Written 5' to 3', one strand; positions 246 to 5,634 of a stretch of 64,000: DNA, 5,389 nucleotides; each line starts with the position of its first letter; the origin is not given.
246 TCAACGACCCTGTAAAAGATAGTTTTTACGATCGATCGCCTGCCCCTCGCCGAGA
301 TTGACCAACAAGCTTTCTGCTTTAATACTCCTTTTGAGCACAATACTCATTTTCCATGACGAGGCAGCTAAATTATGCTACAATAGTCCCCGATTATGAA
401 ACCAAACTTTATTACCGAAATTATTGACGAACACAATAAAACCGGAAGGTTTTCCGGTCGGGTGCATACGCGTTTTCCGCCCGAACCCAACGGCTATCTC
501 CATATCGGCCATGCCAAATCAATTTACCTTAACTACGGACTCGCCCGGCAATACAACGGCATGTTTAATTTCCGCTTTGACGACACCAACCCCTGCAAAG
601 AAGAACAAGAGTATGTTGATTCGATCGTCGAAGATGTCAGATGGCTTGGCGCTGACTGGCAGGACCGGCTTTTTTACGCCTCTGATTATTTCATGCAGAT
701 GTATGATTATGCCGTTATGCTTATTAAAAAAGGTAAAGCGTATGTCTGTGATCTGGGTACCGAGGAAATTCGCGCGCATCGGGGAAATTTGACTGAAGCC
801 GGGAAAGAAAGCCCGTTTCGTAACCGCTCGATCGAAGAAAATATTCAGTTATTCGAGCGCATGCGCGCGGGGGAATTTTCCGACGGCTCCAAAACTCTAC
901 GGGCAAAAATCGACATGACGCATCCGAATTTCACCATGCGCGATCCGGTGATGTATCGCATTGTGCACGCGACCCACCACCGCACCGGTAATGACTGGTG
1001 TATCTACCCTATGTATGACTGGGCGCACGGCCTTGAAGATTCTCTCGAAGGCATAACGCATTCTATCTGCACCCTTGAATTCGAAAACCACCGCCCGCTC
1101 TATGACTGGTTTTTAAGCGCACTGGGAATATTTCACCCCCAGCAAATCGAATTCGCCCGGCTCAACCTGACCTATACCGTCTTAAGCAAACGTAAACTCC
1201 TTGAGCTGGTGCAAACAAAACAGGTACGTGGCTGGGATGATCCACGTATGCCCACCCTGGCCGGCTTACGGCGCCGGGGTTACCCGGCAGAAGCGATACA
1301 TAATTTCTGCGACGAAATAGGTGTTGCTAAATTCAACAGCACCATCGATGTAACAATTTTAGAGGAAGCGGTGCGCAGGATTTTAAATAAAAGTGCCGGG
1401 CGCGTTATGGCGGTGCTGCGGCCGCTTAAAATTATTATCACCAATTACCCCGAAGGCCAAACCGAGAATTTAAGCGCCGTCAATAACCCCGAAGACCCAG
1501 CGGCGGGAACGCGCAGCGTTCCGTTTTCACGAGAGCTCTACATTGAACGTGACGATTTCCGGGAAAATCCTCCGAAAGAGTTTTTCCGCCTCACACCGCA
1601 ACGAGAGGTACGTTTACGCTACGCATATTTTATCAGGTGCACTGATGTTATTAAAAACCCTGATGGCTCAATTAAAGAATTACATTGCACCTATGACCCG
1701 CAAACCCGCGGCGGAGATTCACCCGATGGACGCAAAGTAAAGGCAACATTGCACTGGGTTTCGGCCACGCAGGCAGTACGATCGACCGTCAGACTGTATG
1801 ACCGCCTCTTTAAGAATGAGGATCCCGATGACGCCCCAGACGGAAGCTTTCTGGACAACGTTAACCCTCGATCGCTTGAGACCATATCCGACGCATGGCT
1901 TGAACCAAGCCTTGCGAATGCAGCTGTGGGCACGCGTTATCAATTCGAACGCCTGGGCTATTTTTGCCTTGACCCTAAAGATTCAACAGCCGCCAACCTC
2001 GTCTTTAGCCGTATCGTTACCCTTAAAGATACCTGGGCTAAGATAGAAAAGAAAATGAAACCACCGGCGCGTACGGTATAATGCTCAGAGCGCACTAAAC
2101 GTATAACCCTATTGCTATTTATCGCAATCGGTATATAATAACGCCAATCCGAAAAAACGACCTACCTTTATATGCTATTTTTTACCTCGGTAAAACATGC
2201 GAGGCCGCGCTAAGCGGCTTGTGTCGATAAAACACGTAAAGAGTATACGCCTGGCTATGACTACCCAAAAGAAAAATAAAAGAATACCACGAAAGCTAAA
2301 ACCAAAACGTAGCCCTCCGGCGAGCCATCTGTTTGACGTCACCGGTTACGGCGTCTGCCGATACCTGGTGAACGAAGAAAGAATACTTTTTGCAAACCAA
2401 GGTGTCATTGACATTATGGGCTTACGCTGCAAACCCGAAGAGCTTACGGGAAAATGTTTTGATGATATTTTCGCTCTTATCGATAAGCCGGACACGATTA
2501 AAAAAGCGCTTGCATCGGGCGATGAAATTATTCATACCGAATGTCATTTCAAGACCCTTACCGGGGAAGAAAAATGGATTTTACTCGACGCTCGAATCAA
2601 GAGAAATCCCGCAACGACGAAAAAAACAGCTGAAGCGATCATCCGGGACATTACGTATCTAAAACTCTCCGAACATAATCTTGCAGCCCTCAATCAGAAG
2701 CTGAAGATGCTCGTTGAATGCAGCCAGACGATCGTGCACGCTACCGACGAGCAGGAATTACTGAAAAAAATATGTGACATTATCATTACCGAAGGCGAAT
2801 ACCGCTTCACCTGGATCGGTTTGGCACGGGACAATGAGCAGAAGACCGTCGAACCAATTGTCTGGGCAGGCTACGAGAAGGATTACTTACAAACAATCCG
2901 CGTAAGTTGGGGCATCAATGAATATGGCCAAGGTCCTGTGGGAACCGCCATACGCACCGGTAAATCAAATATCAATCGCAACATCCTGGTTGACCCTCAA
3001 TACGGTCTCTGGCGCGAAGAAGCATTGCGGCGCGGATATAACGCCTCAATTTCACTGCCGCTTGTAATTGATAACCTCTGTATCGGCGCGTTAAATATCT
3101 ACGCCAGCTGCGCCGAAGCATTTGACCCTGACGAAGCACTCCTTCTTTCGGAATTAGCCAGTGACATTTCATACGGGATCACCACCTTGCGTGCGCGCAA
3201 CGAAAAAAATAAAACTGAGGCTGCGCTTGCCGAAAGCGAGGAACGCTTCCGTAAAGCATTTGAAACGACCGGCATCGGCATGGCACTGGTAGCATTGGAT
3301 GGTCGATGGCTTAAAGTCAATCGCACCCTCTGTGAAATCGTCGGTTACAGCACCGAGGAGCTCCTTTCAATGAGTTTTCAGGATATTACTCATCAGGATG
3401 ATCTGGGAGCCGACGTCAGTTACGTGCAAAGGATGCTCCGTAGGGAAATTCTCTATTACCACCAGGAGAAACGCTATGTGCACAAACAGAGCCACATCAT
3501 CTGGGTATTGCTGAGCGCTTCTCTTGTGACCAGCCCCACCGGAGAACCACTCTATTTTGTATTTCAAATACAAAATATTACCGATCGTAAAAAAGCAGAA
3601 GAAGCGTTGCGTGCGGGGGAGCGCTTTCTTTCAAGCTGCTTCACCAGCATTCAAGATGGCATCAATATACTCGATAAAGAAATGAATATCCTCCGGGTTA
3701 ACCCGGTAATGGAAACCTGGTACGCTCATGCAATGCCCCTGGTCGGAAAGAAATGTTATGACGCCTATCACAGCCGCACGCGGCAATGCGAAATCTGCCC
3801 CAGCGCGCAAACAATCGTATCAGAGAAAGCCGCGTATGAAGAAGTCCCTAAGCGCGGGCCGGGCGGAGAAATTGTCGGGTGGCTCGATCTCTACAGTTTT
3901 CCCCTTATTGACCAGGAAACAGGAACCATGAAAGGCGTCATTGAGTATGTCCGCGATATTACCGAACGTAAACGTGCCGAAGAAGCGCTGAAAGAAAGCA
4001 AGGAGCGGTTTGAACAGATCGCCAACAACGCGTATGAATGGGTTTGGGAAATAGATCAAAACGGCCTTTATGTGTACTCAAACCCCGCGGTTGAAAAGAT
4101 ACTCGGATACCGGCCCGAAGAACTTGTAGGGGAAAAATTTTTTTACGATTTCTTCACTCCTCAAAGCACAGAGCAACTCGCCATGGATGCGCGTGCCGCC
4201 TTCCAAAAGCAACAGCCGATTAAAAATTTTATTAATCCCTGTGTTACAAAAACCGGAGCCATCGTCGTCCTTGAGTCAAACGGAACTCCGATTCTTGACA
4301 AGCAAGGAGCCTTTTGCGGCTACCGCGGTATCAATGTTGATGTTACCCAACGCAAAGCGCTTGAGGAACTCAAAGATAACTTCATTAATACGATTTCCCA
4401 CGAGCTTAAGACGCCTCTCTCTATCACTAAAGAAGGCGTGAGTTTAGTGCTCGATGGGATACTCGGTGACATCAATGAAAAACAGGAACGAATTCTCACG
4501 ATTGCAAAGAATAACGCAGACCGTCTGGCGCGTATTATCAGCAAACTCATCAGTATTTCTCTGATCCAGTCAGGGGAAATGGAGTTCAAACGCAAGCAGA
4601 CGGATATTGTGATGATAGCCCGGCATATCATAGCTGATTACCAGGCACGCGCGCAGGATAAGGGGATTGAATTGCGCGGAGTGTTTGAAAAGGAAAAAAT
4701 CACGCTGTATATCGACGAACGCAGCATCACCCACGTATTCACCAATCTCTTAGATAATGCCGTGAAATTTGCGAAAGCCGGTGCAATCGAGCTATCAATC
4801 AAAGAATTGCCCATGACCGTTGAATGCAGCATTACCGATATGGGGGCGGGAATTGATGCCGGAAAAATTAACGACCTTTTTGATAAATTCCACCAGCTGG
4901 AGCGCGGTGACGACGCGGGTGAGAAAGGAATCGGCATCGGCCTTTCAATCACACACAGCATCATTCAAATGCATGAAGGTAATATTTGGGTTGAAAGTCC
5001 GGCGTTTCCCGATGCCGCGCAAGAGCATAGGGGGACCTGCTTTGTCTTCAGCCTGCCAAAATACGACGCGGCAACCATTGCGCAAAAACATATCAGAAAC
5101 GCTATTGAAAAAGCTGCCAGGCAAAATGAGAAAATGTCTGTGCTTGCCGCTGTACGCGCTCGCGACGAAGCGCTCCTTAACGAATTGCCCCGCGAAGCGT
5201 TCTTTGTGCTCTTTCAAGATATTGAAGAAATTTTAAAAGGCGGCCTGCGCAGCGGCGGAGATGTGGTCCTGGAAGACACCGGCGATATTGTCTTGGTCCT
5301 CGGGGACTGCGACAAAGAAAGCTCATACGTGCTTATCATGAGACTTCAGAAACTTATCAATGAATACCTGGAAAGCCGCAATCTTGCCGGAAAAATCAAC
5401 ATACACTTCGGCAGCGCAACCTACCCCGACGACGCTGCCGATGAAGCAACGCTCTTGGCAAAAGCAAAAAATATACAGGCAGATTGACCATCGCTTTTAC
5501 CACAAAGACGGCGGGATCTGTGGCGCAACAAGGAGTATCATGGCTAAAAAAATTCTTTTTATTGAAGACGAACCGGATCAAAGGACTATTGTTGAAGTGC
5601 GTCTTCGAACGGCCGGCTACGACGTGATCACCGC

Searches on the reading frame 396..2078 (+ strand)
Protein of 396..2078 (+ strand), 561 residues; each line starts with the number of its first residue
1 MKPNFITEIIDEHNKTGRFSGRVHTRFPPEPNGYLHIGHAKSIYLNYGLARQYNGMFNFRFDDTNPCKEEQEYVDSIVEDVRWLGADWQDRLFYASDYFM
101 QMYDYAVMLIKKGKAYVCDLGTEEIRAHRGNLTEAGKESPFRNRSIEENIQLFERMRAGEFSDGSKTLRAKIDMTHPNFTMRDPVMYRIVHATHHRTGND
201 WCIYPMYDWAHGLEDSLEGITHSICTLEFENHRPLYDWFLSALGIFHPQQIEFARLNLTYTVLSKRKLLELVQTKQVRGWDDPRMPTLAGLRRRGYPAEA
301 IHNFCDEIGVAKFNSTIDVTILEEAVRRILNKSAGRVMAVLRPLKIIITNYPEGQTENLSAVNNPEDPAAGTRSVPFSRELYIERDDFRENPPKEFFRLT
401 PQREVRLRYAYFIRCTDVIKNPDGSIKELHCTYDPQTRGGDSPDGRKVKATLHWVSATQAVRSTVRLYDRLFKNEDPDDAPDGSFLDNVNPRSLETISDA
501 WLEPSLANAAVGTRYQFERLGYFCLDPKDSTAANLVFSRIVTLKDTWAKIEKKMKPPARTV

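Call 44: search_protein_families(library=pfam, proteins=[window:396-2078:+], max_evalue=0.000001)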
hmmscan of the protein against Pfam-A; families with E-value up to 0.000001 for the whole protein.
window:396-2078:+ (561 aa): 3 families
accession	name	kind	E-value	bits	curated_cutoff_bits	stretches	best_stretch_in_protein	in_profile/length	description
PF00749.27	tRNA-synt_1c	-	1.9e-109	365.8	23.4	1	23-327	2-309/314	tRNA synthetases class I (E and Q), catalytic domain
PF03950.23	tRNA-synt_1c_C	-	3.1e-30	104.7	23.9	1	334-434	1-91/91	tRNA synthetases class I (E and Q), anti-codon binding domain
PF20974.2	tRNA-synt_1c_C2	-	2.5e-24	86.2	23.9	1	451-526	1-69/69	tRNA synthetases class I (E and Q), anti-codon binding domain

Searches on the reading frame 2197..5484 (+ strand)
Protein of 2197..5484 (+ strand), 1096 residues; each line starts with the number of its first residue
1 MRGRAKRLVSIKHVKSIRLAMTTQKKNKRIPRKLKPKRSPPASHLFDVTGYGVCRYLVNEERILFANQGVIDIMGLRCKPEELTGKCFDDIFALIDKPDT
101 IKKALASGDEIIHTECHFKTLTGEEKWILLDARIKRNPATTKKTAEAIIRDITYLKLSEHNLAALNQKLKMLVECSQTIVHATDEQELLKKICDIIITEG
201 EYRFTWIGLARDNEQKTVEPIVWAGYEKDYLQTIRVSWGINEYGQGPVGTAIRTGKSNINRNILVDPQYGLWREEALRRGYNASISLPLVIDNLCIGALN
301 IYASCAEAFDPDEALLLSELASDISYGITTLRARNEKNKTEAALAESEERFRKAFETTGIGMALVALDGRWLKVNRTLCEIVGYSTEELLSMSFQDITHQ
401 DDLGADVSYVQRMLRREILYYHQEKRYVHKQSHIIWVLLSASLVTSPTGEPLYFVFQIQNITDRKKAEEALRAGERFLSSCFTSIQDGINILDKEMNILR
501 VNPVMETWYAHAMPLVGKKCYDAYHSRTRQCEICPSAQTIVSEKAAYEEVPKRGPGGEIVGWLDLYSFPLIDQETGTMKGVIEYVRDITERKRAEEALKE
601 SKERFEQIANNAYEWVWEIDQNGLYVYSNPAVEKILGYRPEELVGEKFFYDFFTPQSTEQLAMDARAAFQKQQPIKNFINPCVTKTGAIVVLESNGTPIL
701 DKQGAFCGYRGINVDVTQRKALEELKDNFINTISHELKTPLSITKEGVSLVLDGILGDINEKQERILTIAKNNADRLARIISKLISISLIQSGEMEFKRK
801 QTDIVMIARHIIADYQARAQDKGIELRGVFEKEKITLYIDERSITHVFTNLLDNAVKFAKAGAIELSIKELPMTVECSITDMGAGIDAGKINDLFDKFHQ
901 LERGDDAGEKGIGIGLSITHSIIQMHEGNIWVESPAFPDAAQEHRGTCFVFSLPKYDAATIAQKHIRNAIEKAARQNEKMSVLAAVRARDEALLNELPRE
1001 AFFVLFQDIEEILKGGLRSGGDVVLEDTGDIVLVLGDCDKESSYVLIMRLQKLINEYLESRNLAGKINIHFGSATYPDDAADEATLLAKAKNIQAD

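Call 44: search_protein_families(library=pfam, proteins=[window:2197-5484:+], max_evalue=0.000001)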
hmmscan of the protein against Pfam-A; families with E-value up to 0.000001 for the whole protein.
window:2197-5484:+ (1096 aa): 9 families
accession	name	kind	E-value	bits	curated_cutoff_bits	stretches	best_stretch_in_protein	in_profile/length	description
PF13426.13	PAS_9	-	2.7e-35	121.2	27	2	615-718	3-103/103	PAS domain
PF08448.16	PAS_4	-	6.6e-35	120.1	23.1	2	615-720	7-109/110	PAS fold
PF08447.18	PAS_3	-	2.4e-27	95.5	25.6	2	373-455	3-86/89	PAS fold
PF00989.32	PAS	-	9.9e-26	90.4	22.6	2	603-707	1-107/113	PAS fold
PF02518.31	HATPase_c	-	3e-23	82.8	26.4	1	840-955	2-109/111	Histidine kinase-, DNA gyrase B-, and HSP90-like ATPase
PF13188.13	PAS_8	-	6.9e-20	70.6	21.8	0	603-648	1-47/65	PAS domain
PF13185.12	GAF_2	-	2.2e-18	67.2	28.6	1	182-325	1-132/136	GAF domain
PF00512.31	HisKA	-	8.9e-10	38.9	26.9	1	726-793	2-66/66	His Kinase A (phospho-acceptor) domain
PF01590.32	GAF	-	9.6e-08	33.1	22.4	1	226-325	34-130/133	GAF domain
